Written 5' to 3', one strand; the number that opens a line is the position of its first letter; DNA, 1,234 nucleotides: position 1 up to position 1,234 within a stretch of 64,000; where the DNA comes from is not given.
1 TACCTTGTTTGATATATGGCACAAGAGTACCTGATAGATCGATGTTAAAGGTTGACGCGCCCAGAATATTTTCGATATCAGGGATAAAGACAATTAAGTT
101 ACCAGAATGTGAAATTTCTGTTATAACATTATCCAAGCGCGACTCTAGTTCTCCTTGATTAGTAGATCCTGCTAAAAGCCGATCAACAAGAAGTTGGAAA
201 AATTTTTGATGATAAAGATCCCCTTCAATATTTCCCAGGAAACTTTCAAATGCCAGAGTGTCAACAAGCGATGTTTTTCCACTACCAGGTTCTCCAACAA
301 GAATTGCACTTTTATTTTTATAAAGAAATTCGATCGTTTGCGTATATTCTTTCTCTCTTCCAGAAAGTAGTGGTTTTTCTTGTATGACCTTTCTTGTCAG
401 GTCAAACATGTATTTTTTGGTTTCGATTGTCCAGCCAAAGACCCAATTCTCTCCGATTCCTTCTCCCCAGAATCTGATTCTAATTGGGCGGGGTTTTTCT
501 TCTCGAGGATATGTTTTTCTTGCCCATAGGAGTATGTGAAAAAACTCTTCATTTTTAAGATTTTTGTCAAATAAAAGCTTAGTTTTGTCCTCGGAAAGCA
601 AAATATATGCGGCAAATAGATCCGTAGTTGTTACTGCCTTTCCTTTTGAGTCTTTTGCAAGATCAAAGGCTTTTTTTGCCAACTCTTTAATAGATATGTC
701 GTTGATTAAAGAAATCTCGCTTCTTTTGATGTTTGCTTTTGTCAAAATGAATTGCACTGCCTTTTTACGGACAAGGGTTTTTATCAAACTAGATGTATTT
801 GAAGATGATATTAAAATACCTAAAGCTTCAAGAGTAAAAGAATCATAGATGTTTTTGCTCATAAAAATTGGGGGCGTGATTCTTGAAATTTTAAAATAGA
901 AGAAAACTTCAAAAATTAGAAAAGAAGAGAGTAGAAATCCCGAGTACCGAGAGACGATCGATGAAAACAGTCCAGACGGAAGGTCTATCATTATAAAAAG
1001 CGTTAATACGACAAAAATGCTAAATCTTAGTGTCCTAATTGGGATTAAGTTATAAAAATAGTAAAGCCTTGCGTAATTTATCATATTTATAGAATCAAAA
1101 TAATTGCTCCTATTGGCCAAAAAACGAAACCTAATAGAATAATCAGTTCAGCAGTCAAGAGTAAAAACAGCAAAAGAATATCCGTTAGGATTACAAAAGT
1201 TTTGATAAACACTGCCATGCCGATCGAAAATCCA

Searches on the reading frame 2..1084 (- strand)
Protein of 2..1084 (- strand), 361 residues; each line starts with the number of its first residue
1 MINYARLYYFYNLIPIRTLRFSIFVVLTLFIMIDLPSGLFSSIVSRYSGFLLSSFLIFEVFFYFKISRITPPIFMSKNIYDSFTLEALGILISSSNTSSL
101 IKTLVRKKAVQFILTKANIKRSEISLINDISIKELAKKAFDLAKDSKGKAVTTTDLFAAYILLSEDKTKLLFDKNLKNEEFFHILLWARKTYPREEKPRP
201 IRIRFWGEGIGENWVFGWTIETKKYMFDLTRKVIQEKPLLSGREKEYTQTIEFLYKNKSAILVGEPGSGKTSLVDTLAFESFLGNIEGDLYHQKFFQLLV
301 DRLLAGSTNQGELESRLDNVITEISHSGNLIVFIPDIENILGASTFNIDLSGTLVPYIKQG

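Call 91: search_protein_families(library=padloc, alignment_id=A5, max_evalue=1e-8)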
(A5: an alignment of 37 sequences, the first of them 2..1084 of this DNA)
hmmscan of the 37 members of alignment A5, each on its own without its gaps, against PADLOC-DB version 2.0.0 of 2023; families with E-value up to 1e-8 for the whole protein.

A. member 1, window:2-1084:- (361 aa): 0 families

B. families by the number of members that match (of 37 scanned): 2 families
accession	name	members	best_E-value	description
PDLC02215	QatD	1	2.7e-22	-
PDLC04134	mad2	1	6.5e-20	mads_2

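Call 92: search_protein_families(library=pfam, alignment_id=A5, max_evalue=1e-8)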
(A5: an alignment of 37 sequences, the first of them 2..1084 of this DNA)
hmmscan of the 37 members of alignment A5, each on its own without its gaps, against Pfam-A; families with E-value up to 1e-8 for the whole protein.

A. member 1, window:2-1084:- (361 aa): 0 families

B. families by the number of members that match (of 37 scanned): 40 families (the first 25 are shown)
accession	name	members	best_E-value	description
PF00009.33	GTP_EFTU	2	3.7e-66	Elongation factor Tu GTP binding domain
PF00012.26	HSP70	1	6.6e-253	Hsp70 protein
PF09334.17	tRNA-synt_1g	1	1.9e-100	tRNA synthetases class I (M)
PF01026.27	TatD_DNase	1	2.1e-79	TatD related DNase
PF00118.29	Cpn60_TCP1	1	3.4e-69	TCP-1/cpn60 chaperonin family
PF03023.19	MurJ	1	9.5e-67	Lipid II flippase MurJ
PF00573.27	Ribosomal_L4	1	1.3e-60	Ribosomal protein L4/L1 family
PF03143.23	GTP_EFTU_D3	1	5.9e-37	Elongation factor Tu C-terminal domain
PF00166.26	Cpn10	1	7.2e-34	Chaperonin 10 Kd subunit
PF00338.27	Ribosomal_S10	1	1.1e-33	Ribosomal protein S10p/S20e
PF01556.23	DnaJ_C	1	5.8e-33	DnaJ C terminal domain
PF01025.24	GrpE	1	2.2e-31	GrpE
PF06421.17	LepA_C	1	5.2e-30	GTP-binding protein LepA C-terminus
PF00133.28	tRNA-synt_1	1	7.5e-30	tRNA synthetases class I (I, L, M and V)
PF00226.36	DnaJ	1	1.1e-29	DnaJ domain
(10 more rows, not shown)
